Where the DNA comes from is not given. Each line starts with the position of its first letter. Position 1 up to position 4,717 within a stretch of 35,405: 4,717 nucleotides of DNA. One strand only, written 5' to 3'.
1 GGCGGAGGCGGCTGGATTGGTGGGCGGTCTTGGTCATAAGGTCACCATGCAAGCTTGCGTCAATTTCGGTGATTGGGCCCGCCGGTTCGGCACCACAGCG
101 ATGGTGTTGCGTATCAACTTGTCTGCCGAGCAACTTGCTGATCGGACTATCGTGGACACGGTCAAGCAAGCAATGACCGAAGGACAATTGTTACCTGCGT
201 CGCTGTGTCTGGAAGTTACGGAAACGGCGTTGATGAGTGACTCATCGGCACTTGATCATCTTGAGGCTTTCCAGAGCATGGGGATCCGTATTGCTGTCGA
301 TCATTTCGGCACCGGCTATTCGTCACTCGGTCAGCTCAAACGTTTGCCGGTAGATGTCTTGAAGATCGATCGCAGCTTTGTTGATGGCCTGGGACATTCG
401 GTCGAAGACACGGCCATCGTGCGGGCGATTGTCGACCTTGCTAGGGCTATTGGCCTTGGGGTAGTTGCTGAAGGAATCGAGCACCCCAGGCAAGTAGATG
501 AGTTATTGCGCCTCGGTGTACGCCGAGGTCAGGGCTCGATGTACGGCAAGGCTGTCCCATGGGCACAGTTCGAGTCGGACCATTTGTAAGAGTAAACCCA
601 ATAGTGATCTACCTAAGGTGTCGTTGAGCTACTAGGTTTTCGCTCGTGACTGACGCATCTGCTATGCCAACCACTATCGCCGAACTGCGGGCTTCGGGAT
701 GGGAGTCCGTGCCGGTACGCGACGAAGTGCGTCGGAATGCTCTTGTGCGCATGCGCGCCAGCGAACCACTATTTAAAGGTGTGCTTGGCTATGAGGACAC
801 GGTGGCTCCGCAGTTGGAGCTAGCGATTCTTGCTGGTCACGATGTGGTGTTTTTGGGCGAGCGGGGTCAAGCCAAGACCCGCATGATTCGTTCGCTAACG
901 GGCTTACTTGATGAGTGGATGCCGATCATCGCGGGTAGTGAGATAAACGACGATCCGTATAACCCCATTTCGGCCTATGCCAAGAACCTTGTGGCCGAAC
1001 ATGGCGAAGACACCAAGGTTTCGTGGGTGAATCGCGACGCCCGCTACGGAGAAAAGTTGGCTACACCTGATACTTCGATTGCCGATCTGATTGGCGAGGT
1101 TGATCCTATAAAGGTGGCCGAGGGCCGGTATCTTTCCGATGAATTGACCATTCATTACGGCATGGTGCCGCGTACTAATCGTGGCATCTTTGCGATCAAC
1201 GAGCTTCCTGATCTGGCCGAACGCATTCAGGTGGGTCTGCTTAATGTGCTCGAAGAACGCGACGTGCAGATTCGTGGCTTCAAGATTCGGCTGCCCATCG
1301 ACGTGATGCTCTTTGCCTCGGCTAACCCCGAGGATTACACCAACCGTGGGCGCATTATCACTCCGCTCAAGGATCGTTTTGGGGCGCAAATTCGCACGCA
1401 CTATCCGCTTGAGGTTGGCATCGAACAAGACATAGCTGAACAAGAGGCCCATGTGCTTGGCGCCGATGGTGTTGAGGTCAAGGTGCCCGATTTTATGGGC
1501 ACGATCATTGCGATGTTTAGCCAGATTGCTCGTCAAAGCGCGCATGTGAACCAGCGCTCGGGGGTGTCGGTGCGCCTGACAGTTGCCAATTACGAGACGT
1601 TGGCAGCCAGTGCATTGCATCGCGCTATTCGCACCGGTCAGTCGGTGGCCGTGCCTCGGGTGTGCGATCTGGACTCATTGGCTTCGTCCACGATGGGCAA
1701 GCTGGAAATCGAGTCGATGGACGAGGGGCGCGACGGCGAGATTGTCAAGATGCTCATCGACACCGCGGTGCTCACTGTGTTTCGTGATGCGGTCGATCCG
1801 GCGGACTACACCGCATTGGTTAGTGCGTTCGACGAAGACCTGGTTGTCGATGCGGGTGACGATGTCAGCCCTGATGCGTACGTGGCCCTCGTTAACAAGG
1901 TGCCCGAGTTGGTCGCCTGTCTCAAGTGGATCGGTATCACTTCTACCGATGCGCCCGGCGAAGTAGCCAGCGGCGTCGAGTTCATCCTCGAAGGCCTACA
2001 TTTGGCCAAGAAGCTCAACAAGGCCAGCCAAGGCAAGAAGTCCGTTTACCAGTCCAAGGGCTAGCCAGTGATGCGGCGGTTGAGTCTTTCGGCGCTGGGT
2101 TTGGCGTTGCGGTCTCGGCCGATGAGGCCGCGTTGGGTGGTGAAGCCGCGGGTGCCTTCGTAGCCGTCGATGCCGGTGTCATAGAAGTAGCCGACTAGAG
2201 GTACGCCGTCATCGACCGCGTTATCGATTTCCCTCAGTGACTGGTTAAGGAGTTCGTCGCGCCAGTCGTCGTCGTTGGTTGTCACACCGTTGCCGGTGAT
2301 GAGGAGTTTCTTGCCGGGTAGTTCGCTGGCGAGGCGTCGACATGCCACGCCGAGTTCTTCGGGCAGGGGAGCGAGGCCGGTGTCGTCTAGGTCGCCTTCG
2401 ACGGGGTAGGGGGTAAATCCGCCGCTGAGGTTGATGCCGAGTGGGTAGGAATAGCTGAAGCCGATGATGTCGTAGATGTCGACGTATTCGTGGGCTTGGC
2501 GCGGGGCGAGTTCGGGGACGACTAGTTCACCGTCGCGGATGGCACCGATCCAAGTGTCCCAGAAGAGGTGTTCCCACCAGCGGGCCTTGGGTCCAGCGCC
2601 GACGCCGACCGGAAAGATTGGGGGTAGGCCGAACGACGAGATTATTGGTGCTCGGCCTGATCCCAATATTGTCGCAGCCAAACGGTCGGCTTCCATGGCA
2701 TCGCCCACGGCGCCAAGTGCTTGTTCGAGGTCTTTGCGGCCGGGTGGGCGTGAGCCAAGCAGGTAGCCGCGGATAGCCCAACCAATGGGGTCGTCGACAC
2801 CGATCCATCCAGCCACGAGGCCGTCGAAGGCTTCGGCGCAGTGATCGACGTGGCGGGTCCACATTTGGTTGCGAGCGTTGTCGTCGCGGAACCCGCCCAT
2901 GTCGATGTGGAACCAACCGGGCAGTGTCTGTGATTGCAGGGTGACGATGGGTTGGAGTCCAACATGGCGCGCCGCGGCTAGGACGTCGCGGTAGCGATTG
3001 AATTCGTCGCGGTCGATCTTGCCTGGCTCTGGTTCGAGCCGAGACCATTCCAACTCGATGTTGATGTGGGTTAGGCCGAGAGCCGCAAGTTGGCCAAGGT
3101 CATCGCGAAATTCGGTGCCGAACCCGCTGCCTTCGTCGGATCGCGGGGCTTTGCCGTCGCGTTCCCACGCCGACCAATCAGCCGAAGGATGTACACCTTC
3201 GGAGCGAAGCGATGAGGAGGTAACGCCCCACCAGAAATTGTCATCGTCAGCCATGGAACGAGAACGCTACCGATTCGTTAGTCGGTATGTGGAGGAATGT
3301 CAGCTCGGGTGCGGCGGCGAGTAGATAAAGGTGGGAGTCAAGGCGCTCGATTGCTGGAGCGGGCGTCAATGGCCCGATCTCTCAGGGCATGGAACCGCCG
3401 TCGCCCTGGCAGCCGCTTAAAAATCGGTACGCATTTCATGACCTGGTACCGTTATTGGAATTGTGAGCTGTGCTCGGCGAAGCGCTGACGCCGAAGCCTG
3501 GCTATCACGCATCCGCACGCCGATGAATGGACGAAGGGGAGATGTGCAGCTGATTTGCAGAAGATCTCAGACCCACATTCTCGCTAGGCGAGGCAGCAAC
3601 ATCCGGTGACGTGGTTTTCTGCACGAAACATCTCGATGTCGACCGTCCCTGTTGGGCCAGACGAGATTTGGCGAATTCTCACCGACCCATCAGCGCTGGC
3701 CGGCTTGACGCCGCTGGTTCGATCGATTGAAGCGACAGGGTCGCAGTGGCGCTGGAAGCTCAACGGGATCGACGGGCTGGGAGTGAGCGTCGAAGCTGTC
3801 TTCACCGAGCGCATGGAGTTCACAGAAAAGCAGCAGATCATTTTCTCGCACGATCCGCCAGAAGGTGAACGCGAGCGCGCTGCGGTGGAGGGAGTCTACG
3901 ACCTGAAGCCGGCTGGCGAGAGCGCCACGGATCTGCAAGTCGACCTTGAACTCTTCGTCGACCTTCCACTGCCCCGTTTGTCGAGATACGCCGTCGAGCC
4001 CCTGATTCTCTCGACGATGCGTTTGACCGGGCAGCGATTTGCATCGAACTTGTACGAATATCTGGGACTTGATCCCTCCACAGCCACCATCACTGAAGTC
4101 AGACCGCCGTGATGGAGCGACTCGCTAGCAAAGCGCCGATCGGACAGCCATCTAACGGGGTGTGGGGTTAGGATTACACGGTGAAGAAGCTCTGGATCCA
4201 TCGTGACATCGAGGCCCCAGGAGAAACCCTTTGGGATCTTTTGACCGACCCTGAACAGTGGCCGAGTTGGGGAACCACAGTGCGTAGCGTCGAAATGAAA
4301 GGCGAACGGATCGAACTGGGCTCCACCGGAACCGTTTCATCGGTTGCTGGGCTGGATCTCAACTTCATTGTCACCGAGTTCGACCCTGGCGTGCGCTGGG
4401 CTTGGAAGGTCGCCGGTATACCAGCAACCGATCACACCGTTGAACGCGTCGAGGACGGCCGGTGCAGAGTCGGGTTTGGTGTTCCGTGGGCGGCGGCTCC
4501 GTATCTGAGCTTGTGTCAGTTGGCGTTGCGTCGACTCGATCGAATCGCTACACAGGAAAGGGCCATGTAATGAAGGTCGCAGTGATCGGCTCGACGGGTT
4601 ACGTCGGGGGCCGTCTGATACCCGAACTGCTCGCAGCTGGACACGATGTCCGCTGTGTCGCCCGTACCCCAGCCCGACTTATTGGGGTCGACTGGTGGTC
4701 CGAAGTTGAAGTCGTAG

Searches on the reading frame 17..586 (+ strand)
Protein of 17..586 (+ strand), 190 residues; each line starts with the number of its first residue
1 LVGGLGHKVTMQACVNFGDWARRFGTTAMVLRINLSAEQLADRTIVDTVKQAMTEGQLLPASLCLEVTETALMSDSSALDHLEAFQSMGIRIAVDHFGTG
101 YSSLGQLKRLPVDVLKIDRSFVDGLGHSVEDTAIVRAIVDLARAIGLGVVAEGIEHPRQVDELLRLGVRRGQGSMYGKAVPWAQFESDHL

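Call 9: search_protein_families(library=pfam, proteins=[window:17-586:+], max_evalue=0.01)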
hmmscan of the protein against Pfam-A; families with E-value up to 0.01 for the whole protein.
window:17-586:+ (190 aa): 1 family
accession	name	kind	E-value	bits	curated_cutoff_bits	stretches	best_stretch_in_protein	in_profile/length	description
PF00563.25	EAL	-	1e-45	156.4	31.3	1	5-178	63-235/236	EAL domain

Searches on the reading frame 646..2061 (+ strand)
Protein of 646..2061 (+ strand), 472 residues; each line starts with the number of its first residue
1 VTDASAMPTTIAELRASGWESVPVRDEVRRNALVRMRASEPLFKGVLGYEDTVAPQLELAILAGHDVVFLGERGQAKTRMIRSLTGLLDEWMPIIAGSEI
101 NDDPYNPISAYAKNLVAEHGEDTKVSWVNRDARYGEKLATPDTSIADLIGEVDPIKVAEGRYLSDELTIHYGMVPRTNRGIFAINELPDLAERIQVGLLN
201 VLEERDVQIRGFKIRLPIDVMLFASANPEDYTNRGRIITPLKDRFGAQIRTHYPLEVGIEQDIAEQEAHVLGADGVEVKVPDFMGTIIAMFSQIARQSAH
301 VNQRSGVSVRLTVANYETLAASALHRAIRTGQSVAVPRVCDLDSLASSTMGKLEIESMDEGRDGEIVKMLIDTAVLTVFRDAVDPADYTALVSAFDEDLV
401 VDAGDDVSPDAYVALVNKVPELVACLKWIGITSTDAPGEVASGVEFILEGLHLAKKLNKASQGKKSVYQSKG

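Call 9: search_protein_families(library=pfam, proteins=[window:646-2061:+], max_evalue=0.01)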
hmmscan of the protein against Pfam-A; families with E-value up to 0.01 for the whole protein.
window:646-2061:+ (472 aa): 5 families
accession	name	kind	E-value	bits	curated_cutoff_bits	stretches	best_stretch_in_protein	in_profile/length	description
PF01078.27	Mg_chelatase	-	2.3e-06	27.6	20.3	0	170-229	98-159/207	Magnesium chelatase, subunit ChlI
PF07728.20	AAA_5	-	3.3e-06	27.6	22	1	132-245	26-139/139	AAA domain (dynein-related subfamily)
PF20030.5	bpMoxR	-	3.6e-05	23.4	27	0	132-232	57-152/205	MoxR domain in the MoxR-vWA-beta-propeller ternary systems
PF00158.32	Sigma54_activat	-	0.00032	20.8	20.2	1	170-227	85-142/168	Sigma-54 interaction domain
PF07726.17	AAA_3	-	0.0047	17.3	27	0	181-234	65-118/131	ATPase family associated with various cellular activities (AAA)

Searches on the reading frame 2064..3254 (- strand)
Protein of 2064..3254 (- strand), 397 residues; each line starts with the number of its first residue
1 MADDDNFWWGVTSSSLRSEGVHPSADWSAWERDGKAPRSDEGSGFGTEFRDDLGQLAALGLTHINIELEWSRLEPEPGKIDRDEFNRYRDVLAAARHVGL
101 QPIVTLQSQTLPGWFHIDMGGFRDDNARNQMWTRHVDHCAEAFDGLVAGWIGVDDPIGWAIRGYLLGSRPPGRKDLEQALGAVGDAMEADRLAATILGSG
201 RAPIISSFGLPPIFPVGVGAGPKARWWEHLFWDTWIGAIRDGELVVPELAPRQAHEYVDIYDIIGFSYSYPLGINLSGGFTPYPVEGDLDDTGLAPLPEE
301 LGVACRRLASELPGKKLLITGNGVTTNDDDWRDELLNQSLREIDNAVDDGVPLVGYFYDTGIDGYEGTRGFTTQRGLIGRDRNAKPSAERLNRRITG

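Call 9: search_protein_families(library=pfam, proteins=[window:2064-3254:-], max_evalue=0.01)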
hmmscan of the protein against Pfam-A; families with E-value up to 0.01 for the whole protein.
window:2064-3254:- (397 aa): 1 family
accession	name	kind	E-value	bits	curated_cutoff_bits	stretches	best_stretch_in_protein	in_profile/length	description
PF00232.24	Glyco_hydro_1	-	5.8e-25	88.1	22.6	2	6-190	8-200/453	Glycosyl hydrolase family 1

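Call 36: search_protein_families(library=ncbifam, proteins=[window:2064-3254:-], max_evalue=0.001)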
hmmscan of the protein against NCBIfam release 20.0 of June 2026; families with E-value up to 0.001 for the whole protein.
window:2064-3254:- (397 aa): 7 families
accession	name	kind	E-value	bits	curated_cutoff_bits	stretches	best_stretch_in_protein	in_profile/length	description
TIGR03356.1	BGL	equivalog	5.3e-26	91.5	478.5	2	5-196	3-202/427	GH1 family beta-glucosidase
NF010036.0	PRK13511.1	subfamily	4e-16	58.7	610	1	24-187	31-193/469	6-phospho-beta-galactosidase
NF007356.0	PRK09852.1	subfamily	5.8e-16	58.2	623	1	38-153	62-178/474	6-phospho-beta-glucosidase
NF041004.1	Beta_gal_BgaS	equivalog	9.6e-15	54.1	475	1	315-385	378-448/479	beta-galactosidase BgaS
TIGR01233.1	lacG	equivalog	1.2e-10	40.9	561.2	1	27-182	33-187/472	6-phospho-beta-galactosidase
NF007158.0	PRK09593.1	subfamily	8.1e-09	34.7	639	1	45-153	71-180/478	6-phospho-beta-glucosidase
NF007154.0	PRK09589.1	subfamily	7e-07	28.4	624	1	39-147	59-168/476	6-phospho-beta-glucosidase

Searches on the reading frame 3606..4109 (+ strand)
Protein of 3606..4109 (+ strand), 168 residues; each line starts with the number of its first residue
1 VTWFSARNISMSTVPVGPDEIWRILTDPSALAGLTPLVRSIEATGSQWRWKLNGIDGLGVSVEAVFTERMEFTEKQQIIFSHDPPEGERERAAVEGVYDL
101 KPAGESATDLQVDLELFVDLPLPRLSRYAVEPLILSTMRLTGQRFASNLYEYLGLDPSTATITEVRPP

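Call 9: search_protein_families(library=pfam, proteins=[window:3606-4109:+], max_evalue=0.01)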
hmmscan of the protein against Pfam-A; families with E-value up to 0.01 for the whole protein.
window:3606-4109:+ (168 aa): 1 family
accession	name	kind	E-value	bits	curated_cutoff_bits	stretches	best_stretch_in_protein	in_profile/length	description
PF10604.15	Polyketide_cyc2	-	0.00056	20.7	27.4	1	12-129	7-120/142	Polyketide cyclase / dehydrase and lipid transport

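Call 36: search_protein_families(library=ncbifam, proteins=[window:3606-4109:+], max_evalue=0.001)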
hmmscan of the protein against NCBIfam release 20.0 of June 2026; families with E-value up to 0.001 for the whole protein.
window:3606-4109:+ (168 aa): 0 families

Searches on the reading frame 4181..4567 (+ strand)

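Call 12: search_protein_families(library=pfam, proteins=[window:4181-4567:+], max_evalue=0.01)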
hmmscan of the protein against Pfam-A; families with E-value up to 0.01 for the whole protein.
window:4181-4567:+ (129 aa): 3 families
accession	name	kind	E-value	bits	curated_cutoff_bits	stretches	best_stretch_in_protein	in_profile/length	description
PF10604.15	Polyketide_cyc2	-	5.3e-12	46.7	27.4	1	8-99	8-104/142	Polyketide cyclase / dehydrase and lipid transport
PF03364.25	Polyketide_cyc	-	0.00036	21.2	23.4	1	10-39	1-30/126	Polyketide cyclase / dehydrase and lipid transport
PF08327.17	AHSA1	-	0.0033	18.1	22.1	1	12-49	2-40/125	Activator of Hsp90 ATPase homolog 1-like protein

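Call 36: search_protein_families(library=ncbifam, proteins=[window:4181-4567:+], max_evalue=0.001)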
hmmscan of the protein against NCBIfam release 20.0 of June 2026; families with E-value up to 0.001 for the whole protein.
window:4181-4567:+ (129 aa): 0 families
